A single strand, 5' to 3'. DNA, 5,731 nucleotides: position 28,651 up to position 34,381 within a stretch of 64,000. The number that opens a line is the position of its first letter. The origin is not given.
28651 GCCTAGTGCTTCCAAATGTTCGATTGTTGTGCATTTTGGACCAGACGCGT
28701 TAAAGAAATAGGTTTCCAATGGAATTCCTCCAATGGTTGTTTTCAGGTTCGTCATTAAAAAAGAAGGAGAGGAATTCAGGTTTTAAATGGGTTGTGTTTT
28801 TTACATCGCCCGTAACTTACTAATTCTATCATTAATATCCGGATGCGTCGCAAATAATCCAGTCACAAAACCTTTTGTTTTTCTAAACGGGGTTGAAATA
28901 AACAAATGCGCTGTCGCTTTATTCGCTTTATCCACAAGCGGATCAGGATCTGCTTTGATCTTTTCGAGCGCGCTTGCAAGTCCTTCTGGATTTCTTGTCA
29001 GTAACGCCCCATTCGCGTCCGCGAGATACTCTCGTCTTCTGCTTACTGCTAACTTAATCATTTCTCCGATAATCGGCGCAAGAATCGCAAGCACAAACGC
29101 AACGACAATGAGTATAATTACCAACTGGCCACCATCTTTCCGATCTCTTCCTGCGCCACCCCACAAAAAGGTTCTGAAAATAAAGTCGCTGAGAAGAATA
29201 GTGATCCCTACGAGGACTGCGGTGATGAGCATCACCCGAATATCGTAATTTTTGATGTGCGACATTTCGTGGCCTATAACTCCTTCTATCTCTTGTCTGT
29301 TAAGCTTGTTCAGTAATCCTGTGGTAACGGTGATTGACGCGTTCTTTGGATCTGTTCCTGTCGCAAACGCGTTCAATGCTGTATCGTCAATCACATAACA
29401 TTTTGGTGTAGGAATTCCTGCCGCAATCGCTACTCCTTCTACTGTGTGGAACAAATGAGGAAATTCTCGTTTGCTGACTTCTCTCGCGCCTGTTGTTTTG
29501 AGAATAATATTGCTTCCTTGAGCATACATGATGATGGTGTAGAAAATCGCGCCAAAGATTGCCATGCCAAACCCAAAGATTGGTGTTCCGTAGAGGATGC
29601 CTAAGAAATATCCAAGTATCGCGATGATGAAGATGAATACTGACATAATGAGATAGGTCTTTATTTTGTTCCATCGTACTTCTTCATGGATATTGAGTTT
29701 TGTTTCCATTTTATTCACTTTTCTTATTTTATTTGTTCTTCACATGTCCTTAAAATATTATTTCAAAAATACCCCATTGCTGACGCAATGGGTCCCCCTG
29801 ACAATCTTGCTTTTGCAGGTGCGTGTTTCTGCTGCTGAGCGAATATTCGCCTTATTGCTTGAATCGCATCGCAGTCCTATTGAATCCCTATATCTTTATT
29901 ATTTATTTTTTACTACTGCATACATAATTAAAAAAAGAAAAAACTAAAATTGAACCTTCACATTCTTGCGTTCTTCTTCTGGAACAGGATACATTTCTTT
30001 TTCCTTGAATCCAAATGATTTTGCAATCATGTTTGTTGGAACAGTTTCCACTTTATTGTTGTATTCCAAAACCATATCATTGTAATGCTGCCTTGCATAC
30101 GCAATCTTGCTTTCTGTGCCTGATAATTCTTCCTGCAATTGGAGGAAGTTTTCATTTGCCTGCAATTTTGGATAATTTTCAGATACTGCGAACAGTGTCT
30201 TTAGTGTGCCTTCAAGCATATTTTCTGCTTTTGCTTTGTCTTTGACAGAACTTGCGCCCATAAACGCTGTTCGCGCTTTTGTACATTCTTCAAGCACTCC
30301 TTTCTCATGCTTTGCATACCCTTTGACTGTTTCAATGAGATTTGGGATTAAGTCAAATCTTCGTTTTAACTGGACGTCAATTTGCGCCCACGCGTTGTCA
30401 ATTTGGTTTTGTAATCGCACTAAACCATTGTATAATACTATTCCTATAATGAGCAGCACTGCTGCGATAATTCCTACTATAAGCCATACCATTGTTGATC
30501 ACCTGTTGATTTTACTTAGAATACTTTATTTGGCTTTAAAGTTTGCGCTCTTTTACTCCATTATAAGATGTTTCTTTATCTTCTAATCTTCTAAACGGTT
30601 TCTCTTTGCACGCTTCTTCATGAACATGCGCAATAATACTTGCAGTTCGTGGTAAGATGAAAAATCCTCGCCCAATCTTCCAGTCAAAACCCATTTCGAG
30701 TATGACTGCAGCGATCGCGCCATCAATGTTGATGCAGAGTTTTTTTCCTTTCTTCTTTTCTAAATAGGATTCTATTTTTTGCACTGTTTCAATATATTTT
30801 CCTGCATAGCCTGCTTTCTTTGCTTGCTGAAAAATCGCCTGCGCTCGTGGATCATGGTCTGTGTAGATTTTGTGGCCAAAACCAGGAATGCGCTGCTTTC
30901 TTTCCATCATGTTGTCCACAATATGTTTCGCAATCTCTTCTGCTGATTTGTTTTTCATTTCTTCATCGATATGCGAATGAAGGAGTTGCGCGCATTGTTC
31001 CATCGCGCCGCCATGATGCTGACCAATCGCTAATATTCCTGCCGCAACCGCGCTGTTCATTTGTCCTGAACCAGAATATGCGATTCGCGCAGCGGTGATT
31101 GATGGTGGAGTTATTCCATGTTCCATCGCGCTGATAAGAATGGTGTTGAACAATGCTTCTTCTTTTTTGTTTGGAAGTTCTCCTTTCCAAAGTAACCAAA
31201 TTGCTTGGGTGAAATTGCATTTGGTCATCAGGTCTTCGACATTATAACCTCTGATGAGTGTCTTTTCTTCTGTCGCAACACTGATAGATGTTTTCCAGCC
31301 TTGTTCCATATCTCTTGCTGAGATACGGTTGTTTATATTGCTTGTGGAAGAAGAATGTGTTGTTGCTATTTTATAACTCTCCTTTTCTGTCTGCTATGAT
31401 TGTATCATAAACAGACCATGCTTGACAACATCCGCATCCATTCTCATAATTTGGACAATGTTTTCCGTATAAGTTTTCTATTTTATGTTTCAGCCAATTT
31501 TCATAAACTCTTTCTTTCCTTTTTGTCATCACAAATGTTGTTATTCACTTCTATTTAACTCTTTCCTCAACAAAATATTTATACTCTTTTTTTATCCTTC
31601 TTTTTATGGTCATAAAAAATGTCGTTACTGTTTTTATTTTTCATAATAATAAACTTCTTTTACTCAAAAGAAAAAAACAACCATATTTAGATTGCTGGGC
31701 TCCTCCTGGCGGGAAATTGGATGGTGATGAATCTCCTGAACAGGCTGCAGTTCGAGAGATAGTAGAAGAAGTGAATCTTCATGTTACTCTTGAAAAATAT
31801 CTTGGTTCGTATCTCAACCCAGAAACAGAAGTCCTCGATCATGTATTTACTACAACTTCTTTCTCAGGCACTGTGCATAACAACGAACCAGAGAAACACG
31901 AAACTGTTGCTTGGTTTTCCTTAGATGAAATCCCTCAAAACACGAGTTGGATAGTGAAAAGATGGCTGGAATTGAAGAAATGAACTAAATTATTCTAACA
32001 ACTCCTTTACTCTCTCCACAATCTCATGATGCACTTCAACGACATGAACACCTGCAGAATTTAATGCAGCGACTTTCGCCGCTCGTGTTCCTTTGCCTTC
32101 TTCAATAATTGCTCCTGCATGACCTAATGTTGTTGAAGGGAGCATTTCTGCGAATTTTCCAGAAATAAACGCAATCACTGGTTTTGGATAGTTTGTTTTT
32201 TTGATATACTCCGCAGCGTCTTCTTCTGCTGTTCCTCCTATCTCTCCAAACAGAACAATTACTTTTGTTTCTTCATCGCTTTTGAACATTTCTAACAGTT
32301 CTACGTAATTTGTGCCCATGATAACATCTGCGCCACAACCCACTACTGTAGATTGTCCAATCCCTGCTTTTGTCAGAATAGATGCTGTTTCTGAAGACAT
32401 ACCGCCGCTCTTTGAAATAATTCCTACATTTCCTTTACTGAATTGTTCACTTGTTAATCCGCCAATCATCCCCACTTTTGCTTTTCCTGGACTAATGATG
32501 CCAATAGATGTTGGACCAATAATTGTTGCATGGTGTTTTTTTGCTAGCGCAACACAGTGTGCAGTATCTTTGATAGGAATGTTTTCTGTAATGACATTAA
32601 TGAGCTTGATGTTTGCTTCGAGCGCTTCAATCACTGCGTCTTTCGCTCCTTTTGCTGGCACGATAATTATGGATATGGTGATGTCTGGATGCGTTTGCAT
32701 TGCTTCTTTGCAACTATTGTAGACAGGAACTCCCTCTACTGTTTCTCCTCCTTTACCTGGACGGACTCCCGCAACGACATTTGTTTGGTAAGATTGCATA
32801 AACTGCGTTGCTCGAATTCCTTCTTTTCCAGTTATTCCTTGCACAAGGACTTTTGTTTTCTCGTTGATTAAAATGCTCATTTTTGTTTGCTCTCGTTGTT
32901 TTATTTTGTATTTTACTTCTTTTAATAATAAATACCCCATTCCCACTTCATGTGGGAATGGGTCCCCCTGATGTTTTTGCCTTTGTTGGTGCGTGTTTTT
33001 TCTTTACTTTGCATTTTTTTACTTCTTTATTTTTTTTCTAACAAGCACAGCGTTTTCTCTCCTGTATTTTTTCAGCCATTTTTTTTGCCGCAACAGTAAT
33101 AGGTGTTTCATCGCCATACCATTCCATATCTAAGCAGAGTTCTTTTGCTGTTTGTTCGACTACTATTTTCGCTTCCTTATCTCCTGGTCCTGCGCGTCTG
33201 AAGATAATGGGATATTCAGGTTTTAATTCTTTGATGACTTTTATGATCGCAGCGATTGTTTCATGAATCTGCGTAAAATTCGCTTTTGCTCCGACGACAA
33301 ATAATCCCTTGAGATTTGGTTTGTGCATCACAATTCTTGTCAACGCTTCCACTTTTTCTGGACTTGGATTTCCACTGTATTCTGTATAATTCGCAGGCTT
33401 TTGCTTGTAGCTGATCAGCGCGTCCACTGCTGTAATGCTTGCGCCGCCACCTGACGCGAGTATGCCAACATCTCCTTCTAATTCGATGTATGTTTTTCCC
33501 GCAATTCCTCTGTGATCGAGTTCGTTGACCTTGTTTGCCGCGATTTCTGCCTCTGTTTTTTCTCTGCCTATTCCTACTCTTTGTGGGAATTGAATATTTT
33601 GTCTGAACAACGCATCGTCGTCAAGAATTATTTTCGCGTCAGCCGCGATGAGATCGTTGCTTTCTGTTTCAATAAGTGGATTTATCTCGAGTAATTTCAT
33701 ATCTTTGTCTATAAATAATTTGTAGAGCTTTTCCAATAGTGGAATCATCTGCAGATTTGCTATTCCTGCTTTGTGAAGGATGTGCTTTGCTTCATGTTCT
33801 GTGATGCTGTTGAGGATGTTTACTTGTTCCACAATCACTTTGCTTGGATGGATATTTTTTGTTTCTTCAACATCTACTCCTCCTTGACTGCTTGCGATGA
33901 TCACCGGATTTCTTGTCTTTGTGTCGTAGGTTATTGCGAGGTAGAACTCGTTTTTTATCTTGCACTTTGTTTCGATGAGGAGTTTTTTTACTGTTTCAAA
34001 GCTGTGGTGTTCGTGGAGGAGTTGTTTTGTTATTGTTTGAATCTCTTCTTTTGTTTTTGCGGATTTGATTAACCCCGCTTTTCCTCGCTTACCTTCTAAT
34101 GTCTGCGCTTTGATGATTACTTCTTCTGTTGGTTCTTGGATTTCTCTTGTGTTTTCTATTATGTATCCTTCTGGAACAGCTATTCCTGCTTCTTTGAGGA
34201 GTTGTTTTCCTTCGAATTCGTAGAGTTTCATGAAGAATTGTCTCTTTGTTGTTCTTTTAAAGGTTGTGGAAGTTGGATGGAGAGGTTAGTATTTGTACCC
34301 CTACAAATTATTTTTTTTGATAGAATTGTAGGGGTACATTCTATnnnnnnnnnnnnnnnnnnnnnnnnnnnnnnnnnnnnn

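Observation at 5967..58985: Five-copy intergenic hairpin element with compensatory stem changes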

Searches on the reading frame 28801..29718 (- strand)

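Call 12: search_protein_families(library=pfam, proteins=[window:28801-29718:-])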
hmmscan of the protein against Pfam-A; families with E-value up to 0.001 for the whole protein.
window:28801-29718:- (305 aa): 1 family
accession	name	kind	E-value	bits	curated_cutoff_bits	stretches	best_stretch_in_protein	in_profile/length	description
PF01435.24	Peptidase_M48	-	1.1e-33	117.1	20.3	1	86-304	4-184/186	Peptidase family M48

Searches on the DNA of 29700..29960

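Call 24: search_rna_families(source=window, start=29700, end=29960, threshold=evalue, max_evalue=10)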
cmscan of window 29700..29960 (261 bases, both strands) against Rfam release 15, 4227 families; matches with E-value up to 10: 3.
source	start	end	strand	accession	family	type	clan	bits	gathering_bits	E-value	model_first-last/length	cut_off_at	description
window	29800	29960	+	RF04207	MIR5048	Gene; miRNA;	-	12.8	160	0.55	1-172/356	3'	MIR5048 microRNA precursor family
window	29756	29837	-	RF00409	SNORA7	Gene; snRNA; snoRNA; HACA-box;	CL00025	11.7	100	5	1-140/140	no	Small nucleolar RNA SNORA7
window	29741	29870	-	RF01894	PCA3_2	Gene; lncRNA;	-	5.8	100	6.1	294-409/409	no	Prostate cancer antigen RNA 3 conserved region 2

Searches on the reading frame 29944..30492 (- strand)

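Call 12: search_protein_families(library=pfam, proteins=[window:29944-30492:-])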
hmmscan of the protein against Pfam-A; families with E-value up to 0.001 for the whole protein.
window:29944-30492:- (182 aa): 2 families
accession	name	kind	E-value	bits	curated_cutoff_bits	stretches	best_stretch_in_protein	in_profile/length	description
PF04011.17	LemA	-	1e-61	207.5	26.2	1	34-182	1-149/149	LemA family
PF25474.1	TPR_TmcB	-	0.00037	20.9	27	0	23-88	58-123/125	TmcB, TPR repeats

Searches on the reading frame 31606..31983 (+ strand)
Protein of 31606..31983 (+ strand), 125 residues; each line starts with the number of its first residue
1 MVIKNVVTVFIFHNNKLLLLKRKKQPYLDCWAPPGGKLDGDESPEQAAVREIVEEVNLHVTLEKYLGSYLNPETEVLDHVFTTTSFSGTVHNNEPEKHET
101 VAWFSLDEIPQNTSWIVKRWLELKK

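Call 79: search_protein_families(library=pfam, proteins=[window:31606-31983:+], max_evalue=0.01)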
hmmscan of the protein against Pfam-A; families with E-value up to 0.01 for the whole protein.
window:31606-31983:+ (125 aa): 3 families
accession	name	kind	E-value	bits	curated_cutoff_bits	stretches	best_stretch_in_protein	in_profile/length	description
PF00293.34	NUDIX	-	2.8e-22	79.6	21.1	1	6-113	5-123/134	NUDIX domain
PF14815.12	NUDIX_4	-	6.9e-06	26.3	35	1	9-111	2-100/113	NUDIX domain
PF22327.2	Nudt16-like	-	0.0092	16.4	27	0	34-91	38-101/161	U8 snoRNA-decapping enzyme-like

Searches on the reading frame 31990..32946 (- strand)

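Call 12: search_protein_families(library=pfam, proteins=[window:31990-32946:-])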
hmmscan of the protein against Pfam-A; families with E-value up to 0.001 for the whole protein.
window:31990-32946:- (318 aa): 4 families
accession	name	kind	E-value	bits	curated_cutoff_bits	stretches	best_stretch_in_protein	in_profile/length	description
PF02629.25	CoA_binding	-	9e-27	94.1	22.3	1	28-121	1-96/97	CoA binding domain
PF00549.24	Ligase_CoA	-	3.6e-20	72.8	24.5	1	177-299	1-126/128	CoA-ligase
PF13607.11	Succ_CoA_lig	-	8.7e-15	55.1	27.4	1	171-313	1-135/138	Succinyl-CoA ligase like flavodoxin domain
PF13380.12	CoA_binding_2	-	3.1e-07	31.3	22.8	1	35-151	5-114/116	CoA binding domain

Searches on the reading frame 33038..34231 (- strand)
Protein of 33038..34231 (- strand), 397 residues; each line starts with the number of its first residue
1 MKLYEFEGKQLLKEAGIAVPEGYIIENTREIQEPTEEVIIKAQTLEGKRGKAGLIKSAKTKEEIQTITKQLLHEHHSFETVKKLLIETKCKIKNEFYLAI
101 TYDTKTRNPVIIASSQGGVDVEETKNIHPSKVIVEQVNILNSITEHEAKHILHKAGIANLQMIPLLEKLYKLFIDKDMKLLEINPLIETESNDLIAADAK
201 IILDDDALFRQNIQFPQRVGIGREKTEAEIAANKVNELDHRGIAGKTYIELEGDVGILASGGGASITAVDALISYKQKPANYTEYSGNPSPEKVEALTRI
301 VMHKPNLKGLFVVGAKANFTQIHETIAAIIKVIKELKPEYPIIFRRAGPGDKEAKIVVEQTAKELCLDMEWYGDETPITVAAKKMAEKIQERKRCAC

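Call 12: search_protein_families(library=pfam, proteins=[window:33038-34231:-])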
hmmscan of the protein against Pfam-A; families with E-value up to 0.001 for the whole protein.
window:33038-34231:- (397 aa): 4 families
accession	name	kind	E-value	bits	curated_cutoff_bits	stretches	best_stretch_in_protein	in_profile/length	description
PF08442.15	ATP-grasp_2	-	6.8e-43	147.1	29.5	1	2-187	1-201/202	ATP-grasp domain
PF16114.10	Citrate_bind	-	2e-23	83.3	26.8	1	233-381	8-170/177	ATP citrate lyase citrate-binding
PF24948.1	Citrate_synth_N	-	1.8e-18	67.2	83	1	35-210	51-227/232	ATP-citrate synthase ATP-grasp domain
PF13549.11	ATP-grasp_5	-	9.7e-08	32.1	27.6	1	3-203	10-221/221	ATP-grasp domain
